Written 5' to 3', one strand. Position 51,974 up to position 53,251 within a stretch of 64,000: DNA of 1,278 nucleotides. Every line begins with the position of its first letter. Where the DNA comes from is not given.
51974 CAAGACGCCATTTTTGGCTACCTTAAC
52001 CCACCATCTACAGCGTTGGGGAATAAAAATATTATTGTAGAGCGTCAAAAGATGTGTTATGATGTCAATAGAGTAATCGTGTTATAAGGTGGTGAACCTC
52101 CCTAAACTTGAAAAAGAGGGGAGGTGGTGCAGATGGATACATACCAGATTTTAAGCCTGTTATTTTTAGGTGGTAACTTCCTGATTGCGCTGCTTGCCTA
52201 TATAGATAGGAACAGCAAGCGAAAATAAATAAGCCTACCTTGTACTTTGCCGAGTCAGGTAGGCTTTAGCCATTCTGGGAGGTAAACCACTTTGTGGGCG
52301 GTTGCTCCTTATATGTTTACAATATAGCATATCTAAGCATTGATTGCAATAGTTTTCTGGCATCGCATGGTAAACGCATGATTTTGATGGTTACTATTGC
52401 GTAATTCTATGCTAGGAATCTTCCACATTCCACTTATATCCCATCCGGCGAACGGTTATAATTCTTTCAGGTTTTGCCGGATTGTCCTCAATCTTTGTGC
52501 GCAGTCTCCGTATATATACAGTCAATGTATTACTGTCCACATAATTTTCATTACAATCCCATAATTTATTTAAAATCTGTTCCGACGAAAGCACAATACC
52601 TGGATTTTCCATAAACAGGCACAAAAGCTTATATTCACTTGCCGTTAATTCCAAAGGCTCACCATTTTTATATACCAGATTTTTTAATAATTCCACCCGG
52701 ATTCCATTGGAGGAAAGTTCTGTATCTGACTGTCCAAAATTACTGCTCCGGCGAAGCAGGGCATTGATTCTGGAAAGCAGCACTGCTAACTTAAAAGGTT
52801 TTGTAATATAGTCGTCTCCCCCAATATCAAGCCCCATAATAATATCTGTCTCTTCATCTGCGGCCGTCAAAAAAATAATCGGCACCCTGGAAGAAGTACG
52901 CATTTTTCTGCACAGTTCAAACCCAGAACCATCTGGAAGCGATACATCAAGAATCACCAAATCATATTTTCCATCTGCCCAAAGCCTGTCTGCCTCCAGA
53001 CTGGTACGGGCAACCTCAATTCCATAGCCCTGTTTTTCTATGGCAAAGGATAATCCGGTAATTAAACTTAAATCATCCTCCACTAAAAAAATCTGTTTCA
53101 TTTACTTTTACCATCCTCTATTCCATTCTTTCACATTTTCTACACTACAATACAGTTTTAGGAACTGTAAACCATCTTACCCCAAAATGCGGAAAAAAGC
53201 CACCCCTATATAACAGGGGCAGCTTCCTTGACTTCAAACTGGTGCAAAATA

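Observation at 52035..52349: Unannotated Hol-Tox-like type I toxin with par/fst-like architecture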

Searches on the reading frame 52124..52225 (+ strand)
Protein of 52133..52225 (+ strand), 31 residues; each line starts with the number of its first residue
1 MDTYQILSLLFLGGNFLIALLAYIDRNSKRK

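Call 3: search_protein_families(library=pfam, proteins=[window:52133-52225:+, window:52124-52225:+], max_evalue=10)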
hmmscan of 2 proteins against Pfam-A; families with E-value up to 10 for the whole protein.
seq(31 aa): 1 family
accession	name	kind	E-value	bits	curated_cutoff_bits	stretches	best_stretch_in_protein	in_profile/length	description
PF16935.10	Hol_Tox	-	1.9e-09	37.7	23.3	1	1-31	1-34/34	Putative Holin-like Toxin (Hol-Tox)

seq(34 aa): 1 family
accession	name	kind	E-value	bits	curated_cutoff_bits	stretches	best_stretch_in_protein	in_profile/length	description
PF16935.10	Hol_Tox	-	2.6e-09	37.2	23.3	1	4-34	1-34/34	Putative Holin-like Toxin (Hol-Tox)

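Call 4: search_protein_families(library=ncbifam, proteins=[window:52133-52225:+], max_evalue=10)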
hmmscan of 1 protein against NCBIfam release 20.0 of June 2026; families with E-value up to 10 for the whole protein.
seq(31 aa): 1 family
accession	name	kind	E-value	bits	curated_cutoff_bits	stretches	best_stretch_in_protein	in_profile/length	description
NF052249.1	ComI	equivalog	0.044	13.6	55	1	7-31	7-30/30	competence inhibitor ComI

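Call 10: find_encoding_contigs(protein=window:52133-52225:+, flank=3000, max_places=8)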
Protein seq(31 aa) (31 aa): 20 contigs read that carry it; 5 places shown.
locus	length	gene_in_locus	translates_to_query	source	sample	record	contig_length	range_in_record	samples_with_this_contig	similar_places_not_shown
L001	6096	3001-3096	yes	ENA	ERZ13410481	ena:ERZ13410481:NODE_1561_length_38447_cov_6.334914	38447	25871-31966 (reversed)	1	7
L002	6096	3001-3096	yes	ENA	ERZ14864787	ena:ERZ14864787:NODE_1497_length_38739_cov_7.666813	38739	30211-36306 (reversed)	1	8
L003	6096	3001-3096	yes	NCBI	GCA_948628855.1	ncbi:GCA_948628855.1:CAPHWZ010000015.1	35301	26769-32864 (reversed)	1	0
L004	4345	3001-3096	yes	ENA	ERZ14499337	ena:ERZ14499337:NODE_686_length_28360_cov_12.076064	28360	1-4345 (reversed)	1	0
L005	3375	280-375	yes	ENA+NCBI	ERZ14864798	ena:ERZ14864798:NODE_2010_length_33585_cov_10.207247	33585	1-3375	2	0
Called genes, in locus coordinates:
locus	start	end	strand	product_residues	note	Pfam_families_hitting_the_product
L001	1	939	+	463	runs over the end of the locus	PF01336:tRNA_anti-codon, PF00152:tRNA-synt_2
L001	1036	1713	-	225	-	PF00486:Trans_reg_C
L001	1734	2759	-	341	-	PF04055:Radical_SAM, PF06968:BATS (faint)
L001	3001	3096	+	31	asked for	PF16935:Hol_Tox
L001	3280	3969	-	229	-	PF00072:Response_reg, PF00486:Trans_reg_C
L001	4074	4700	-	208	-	PF00440:TetR_N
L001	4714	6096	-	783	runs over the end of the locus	-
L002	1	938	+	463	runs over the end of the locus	PF01336:tRNA_anti-codon, PF00152:tRNA-synt_2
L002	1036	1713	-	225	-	PF00486:Trans_reg_C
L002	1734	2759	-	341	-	PF04055:Radical_SAM, PF06968:BATS (faint)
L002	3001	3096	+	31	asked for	PF16935:Hol_Tox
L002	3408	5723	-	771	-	PF12704:MacB_PCD, PF02687:FtsX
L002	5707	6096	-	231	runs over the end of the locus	PF02463:SMC_N, PF00005:ABC_tran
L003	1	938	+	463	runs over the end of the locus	PF01336:tRNA_anti-codon, PF00152:tRNA-synt_2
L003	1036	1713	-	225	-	PF00486:Trans_reg_C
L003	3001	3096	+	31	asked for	PF16935:Hol_Tox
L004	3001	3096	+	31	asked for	PF16935:Hol_Tox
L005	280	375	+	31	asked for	PF16935:Hol_Tox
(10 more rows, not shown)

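Call 14: search_dna_similar(query=window:52133-52225:+, collection=phages, mode=protein, max_evalue=1, max_rows=30)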
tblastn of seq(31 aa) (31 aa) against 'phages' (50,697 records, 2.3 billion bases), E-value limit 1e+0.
Records with a match: 49; places in all: 49; records where one place covers at least 80% of the query: 49.
Best place of each record, by identity: <60% 49.
By first word of the organism name: Paenibacillus 39; Brevibacillus 7; Bacteriophage 2; Bacillus 1.
By host as written in the record: Paenibacillus larvae 2017 10; Paenibacillus larvae F1A 9; Paenibacillus larvae NRRL 2605 8; Brevibacillus laterosporus 7; Paenibacillus larvae ATCC 9545 5; Paenibacillus larvae F2B 2; Paenibacillus larvae TP 2; Paenibacillus larvae 2; and 4 more.
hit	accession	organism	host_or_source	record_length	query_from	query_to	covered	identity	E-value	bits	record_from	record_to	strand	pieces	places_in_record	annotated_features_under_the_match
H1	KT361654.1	Paenibacillus phage Vegas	Paenibacillus larvae NRRL 2605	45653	1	26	84%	50.0%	3e-1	31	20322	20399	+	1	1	hypothetical protein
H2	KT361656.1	Paenibacillus phage Vadim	Paenibacillus larvae NRRL 2605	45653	1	26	84%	50.0%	3e-1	31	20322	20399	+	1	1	hypothetical protein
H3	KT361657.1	Paenibacillus phage Diane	Paenibacillus larvae NRRL 2605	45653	1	26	84%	50.0%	3e-1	31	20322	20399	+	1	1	hypothetical protein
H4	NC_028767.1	Paenibacillus phage Vegas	Paenibacillus larvae NRRL 2605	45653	1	26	84%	50.0%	3e-1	31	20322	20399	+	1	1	hypothetical protein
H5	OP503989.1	Paenibacillus phage Callan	Paenibacillus larvae 2006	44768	1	26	84%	50.0%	3e-1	31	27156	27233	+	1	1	hypothetical protein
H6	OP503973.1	Paenibacillus phage Carlos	Paenibacillus larvae F1A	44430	1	26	84%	50.0%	3e-1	31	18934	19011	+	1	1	none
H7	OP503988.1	Paenibacillus phage WildCape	Paenibacillus larvae F1A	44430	1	26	84%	50.0%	3e-1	31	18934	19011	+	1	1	none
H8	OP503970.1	Paenibacillus phage ApiWellbeing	Paenibacillus larvae F1A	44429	1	26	84%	50.0%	3e-1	31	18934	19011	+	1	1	none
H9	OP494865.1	Paenibacillus phage LunBun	Paenibacillus larvae F1A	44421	1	26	84%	50.0%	3e-1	31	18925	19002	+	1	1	none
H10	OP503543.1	Paenibacillus phage BarryFoster_Benicio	Paenibacillus larvae F1A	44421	1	26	84%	50.0%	3e-1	31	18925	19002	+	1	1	none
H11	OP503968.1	Paenibacillus phage ABAtENZ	Paenibacillus larvae 2017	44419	1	26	84%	50.0%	3e-1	31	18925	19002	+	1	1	none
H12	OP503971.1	Paenibacillus phage Bloomfield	Paenibacillus larvae 2017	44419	1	26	84%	50.0%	3e-1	31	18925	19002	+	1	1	none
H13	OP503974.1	Paenibacillus phage Dante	Paenibacillus larvae WAI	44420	1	26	84%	50.0%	3e-1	31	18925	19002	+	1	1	none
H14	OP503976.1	Paenibacillus phage GaryLarson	Paenibacillus larvae F2B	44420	1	26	84%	50.0%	3e-1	31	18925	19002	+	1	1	none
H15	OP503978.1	Paenibacillus phage Jacinda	Paenibacillus larvae 2017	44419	1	26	84%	50.0%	3e-1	31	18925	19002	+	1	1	none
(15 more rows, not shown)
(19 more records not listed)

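Call 15: search_dna_similar(query=window:52133-52225:+, collection=plasmids, mode=protein, max_evalue=1, max_rows=30)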
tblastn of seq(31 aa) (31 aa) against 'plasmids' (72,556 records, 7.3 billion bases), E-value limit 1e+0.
Records with a match: 480; places in all: 651; records where one place covers at least 80% of the query: 480.
Best place of each record, by identity: 60-80% 13; <60% 467.
By first word of the organism name: Lactiplantibacillus 259; Levilactobacillus 48; Lacticaseibacillus 39; Pediococcus 37; Lactobacillus 18; Latilactobacillus 16; Loigolactobacillus 9; Limosilactobacillus 9; Ligilactobacillus 9; Lentilactobacillus 8; and 7 more.
By predicted mobility (MOB-suite, as given by PLSDB): mobilizable 354; conjugative 93; non-mobilizable 33.
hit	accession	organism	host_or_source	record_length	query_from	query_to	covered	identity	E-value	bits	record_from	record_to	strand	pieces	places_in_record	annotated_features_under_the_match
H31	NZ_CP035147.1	Lactiplantibacillus plantarum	cell culture,food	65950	1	31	100%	61.3%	8e-4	40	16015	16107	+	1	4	putative holin-like toxin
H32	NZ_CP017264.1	Lacticaseibacillus paracasei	cell culture,cheese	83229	1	31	100%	61.3%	1e-3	39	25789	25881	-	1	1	putative holin-like toxin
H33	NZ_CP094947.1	Lacticaseibacillus paracasei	Homo sapiens,single cell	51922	1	31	100%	61.3%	1e-3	39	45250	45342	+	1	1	putative holin-like toxin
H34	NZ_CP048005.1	Lacticaseibacillus paracasei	Canine,Single cell,Canine feces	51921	1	31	100%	61.3%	1e-3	39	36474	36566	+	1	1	putative holin-like toxin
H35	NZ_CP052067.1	Lacticaseibacillus paracasei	Homo sapiens,whole organism,feces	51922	1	31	100%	61.3%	1e-3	39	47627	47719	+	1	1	putative holin-like toxin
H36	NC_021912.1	Lactiplantibacillus plantarum ZJ316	Homo sapiens,healthy newborn fecal ...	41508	1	31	100%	61.3%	3e-3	39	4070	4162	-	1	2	putative holin-like toxin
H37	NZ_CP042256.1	Lactiplantibacillus plantarum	food,fermented vegetable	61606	1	31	100%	61.3%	4e-3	38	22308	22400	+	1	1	putative holin-like toxin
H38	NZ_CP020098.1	Lactiplantibacillus plantarum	-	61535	1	31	100%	61.3%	4e-3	38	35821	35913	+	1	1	putative holin-like toxin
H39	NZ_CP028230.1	Lactiplantibacillus plantarum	cell culture,young radish kimchi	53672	1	31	100%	61.3%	4e-3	38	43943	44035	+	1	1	putative holin-like toxin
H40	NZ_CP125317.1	Lacticaseibacillus rhamnosus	Homo sapiens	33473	1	31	100%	61.3%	2e-2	36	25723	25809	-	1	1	putative holin-like toxin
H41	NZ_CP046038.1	Latilactobacillus sakei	cell culture,kimchi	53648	1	31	100%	58.1%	2e-3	39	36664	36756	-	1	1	putative holin-like toxin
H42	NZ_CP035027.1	Lactiplantibacillus plantarum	Tibet kefir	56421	1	31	100%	58.1%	4e-3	38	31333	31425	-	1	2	putative holin-like toxin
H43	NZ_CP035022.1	Lactiplantibacillus plantarum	Tibet kefir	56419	1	31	100%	58.1%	4e-3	38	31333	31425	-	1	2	putative holin-like toxin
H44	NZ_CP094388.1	Lactiplantibacillus plantarum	Food sample,Motal cheese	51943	1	31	100%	58.1%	4e-3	38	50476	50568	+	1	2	putative holin-like toxin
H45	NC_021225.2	Lactiplantibacillus plantarum subsp. plantarum P-8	-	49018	1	31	100%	58.1%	4e-3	38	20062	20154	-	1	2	putative holin-like toxin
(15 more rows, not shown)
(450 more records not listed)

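Call 16: search_protein_representatives(protein=window:52133-52225:+)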
Query: 31 residues. Proteins with E-value up to 0.001 (for the whole library): 100; up to 1e-10: 2; up to 1e-30: 0. The best 100 are listed.
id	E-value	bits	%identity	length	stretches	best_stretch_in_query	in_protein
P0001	3.4e-11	55.8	97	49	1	1-31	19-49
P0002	6.1e-11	55.0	97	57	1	1-31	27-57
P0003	6.7e-10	51.9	90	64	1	1-31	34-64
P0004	3.0e-09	50.0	90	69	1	1-31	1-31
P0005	5.5e-09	49.2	84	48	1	1-31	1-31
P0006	1.2e-08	48.2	84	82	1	1-31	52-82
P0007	1.6e-08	47.8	84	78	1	1-31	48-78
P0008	2.3e-08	47.4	93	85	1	3-31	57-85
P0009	2.8e-08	47.1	81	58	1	1-31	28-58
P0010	2.8e-08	47.1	81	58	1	1-31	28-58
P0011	3.1e-08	47.0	81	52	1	1-31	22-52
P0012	3.2e-08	47.0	83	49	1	1-30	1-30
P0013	3.4e-08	46.9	90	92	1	1-31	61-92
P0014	4.7e-08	46.5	84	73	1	1-31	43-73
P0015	6.6e-08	46.0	71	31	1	1-31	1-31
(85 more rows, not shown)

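Call 19: find_related_loci(query=A2, collection=genome_contigs, flank=3000)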
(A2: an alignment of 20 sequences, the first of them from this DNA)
Query A2 (31 aa) in genome_contigs; peptide patterns used: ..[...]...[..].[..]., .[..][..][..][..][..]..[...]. (x = any residue, [..] = any of these).
595 stretches matched a pattern (row limit reached: there are more); 491 encode a relative of the query (tblastn E <= 1e-3); the best 80 are kept; 80 distinct loci.
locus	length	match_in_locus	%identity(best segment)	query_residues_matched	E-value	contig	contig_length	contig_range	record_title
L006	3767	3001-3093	97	1-31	5e-16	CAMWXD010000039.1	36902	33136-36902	MAG TPA_asm: uncultured Eubacterium sp. isolate SRR14411328_bin.4_metawrap_v1.3_MAG genome assembly, contig: NODE.344_le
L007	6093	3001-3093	97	1-31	8e-16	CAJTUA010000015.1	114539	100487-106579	MAG TPA_asm: uncultured Lachnospiraceae bacterium isolate MGBC105279 genome assembly, contig: MGBC105279.15, whole genom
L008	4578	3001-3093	94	1-31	1e-15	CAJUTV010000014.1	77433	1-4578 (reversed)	MAG TPA_asm: uncultured Lachnospira sp. isolate MGBC164289 genome assembly, contig: MGBC164289.14, whole genome shotgun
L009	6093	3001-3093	94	1-31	1e-15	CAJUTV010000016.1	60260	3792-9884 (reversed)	MAG TPA_asm: uncultured Lachnospira sp. isolate MGBC164289 genome assembly, contig: MGBC164289.16, whole genome shotgun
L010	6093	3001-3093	97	1-31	1e-15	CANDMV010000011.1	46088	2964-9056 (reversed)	MAG TPA_asm: uncultured Eubacterium sp. isolate ERR6760086_bin.13_metawrap_v1.3_MAG genome assembly, contig: ERZ12802843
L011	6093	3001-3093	94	1-31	2e-15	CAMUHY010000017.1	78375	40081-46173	MAG TPA_asm: uncultured Eubacterium sp. isolate SRR14038234_bin.83_metawrap_v1.3_MAG genome assembly, contig: NODE.438_l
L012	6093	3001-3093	94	1-31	2e-15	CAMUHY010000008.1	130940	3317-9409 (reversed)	MAG TPA_asm: uncultured Eubacterium sp. isolate SRR14038234_bin.83_metawrap_v1.3_MAG genome assembly, contig: NODE.135_l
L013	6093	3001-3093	97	1-31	1e-15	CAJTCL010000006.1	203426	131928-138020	Lachnospiraceae bacterium isolate B58_58_RH_H genome assembly, contig: MGBC000119.6, whole genome shotgun sequence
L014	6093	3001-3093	97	1-31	1e-15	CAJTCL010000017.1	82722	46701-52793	Lachnospiraceae bacterium isolate B58_58_RH_H genome assembly, contig: MGBC000119.17, whole genome shotgun sequence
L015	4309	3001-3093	97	1-31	1e-15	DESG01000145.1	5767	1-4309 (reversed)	MAG TPA_asm: Lachnoclostridium sp. UBA3320 UBA3320_contig_10585, whole genome shotgun sequence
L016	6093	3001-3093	97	1-31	1e-15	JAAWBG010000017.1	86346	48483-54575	MAG: Lachnospiraceae bacterium isolate ABMPRH_237_1 k141_306933, whole genome shotgun sequence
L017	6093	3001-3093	94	1-31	3e-15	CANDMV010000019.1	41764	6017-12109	MAG TPA_asm: uncultured Eubacterium sp. isolate ERR6760086_bin.13_metawrap_v1.3_MAG genome assembly, contig: ERZ12802843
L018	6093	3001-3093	94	1-31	4e-15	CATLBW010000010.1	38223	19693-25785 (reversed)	MAG TPA_asm: uncultured Lachnospiraceae bacterium isolate MGG05671_1680015469 genome assembly, contig: ERR3199558_1059,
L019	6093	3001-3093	90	1-31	6e-15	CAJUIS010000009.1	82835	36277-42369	MAG TPA_asm: uncultured Lachnospiraceae bacterium isolate MGBC140196 genome assembly, contig: MGBC140196.9, whole genome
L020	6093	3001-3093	94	1-31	6e-15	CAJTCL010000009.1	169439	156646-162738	Lachnospiraceae bacterium isolate B58_58_RH_H genome assembly, contig: MGBC000119.9, whole genome shotgun sequence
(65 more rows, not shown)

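Call 50: get_annotated_region(hit=H32, flank=1500)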
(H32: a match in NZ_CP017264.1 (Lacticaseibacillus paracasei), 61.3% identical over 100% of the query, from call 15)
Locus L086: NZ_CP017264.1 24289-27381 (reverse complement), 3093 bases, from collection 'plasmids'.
description: Lacticaseibacillus paracasei strain FAM18149 plasmid pFAM18149.23, complete sequence
organism: Lacticaseibacillus paracasei (NCBI taxid 1597)
taxonomy: Bacteria; Bacillota; Bacilli; Lactobacillales; Lactobacillaceae; Lacticaseibacillus; Lacticaseibacillus paracasei
host: -; source: cell culture,cheese; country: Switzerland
typing (MOB-suite, as given by PLSDB): mobilizable; relaxase MOBP,MOBQ
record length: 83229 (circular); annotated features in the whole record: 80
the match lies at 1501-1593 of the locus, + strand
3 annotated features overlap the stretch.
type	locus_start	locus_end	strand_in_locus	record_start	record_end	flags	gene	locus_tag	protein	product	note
CDS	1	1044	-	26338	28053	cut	-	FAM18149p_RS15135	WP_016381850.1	site-specific DNA-methyltransferase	GO:0006306 - DNA methylation [Evidence IEA]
CDS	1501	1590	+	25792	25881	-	-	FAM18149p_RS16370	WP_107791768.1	putative holin-like toxin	-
CDS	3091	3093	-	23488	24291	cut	-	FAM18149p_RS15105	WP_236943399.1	GRP family sugar transporter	GO:0034219 - carbohydrate transmembrane transport [Evidence IEA]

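Call 65: search_protein_families(library=pfam, alignment_id=A5, max_evalue=0.00001)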
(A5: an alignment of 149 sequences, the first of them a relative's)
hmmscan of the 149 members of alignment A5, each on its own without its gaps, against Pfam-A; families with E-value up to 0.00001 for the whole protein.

A. member 1, L006:1794-2714:- (307 aa): 8 families
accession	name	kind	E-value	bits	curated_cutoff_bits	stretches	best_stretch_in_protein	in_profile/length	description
PF01381.28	HTH_3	-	2.8e-11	43.7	23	1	9-63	1-55/55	Helix-turn-helix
PF00515.34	TPR_1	-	6.6e-11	42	27.8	0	225-248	8-31/34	Tetratricopeptide repeat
PF13560.12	HTH_31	-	1.5e-08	35.2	27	1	9-62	6-60/64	Helix-turn-helix domain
PF07719.23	TPR_2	-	2.6e-08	33.8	27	0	225-248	8-31/34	Tetratricopeptide repeat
PF12844.13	HTH_19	-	2.7e-08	34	30.2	1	8-65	3-60/64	Helix-turn-helix domain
PF12895.13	ANAPC3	-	3.3e-07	30.9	27.2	0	173-240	12-78/82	Anaphase-promoting complex, cyclosome, subunit 3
PF13428.12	TPR_14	-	1.6e-06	28.6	23.5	0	184-222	1-39/44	Tetratricopeptide repeat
PF13414.12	TPR_11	-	2.8e-06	27.3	26.8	1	225-266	1-42/42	TPR repeat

B. families by the number of members that match (of 149 scanned): 151 families (the first 25 are shown)
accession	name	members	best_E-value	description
PF00208.27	ELFV_dehydrog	10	1.3e-93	Glutamate/Leucine/Phenylalanine/Valine dehydrogenase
PF02812.23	ELFV_dehydrog_N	9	1.7e-54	Glu/Leu/Phe/Val dehydrogenase, dimerisation domain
PF01381.28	HTH_3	4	3.5e-17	Helix-turn-helix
PF12844.13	HTH_19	4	1.1e-13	Helix-turn-helix domain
PF00589.27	Phage_integrase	3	3.1e-23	Phage integrase family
PF12833.13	HTH_18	3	6.9e-21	Helix-turn-helix domain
PF13560.12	HTH_31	3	1.5e-08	Helix-turn-helix domain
PF13306.12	LRR_5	2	7.7e-68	BspA type Leucine rich repeat region (6 copies)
PF01554.23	MatE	2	3.2e-47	MatE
PF00117.34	GATase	2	3.5e-46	Glutamine amidotransferase class-I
PF00239.26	Resolvase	2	1.5e-40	Resolvase, N terminal domain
PF02534.20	T4SS-DNA_transf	2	9.4e-35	Type IV secretory system Conjugative DNA transfer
PF00005.33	ABC_tran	2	1.6e-31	ABC transporter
PF04073.20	tRNA_edit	2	1.1e-28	Aminoacyl-tRNA editing domain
PF12696.13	TraG-D_C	2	1.6e-28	TraM recognition site of TraD and TraG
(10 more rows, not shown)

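Call 68: search_solved_structures(query=A2, max_evalue=1)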
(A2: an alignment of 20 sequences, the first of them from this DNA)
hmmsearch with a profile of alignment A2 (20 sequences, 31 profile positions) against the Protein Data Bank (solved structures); distinct sequences matched with E-value up to 1: 0.

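Call 76: search_protein_families(library=phrogs, proteins=[window:52133-52225:+], max_evalue=1)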
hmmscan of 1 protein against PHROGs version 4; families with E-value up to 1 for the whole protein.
seq(31 aa): 1 family
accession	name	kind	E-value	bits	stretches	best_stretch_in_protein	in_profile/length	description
phrog_9488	-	unknown function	8.2e-06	26.5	1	1-25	1-25/27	-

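Call 77: search_protein_families(library=padloc, proteins=[window:52133-52225:+], max_evalue=1)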
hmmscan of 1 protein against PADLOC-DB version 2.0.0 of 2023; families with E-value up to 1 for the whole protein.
seq(31 aa): 0 families

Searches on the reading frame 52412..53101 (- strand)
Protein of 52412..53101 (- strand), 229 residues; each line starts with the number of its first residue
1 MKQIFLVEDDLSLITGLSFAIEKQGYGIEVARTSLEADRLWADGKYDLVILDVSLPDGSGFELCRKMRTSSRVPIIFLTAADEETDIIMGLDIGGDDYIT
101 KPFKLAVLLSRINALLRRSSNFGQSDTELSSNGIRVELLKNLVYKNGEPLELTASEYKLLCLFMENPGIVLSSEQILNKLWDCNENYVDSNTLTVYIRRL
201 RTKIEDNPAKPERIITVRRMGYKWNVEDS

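Call 60: search_protein_families(library=pfam, proteins=[window:52412-53101:-], max_evalue=0.00001)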
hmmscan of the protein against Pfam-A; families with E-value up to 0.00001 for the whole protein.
window:52412-53101:- (229 aa): 2 families
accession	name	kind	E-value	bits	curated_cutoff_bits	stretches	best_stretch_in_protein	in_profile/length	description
PF00486.34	Trans_reg_C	-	4.8e-27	94.3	26.2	1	147-223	1-76/77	Transcriptional regulatory protein, C terminal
PF00072.30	Response_reg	-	1.8e-25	89.7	30.2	1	4-112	1-110/111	Response regulator receiver domain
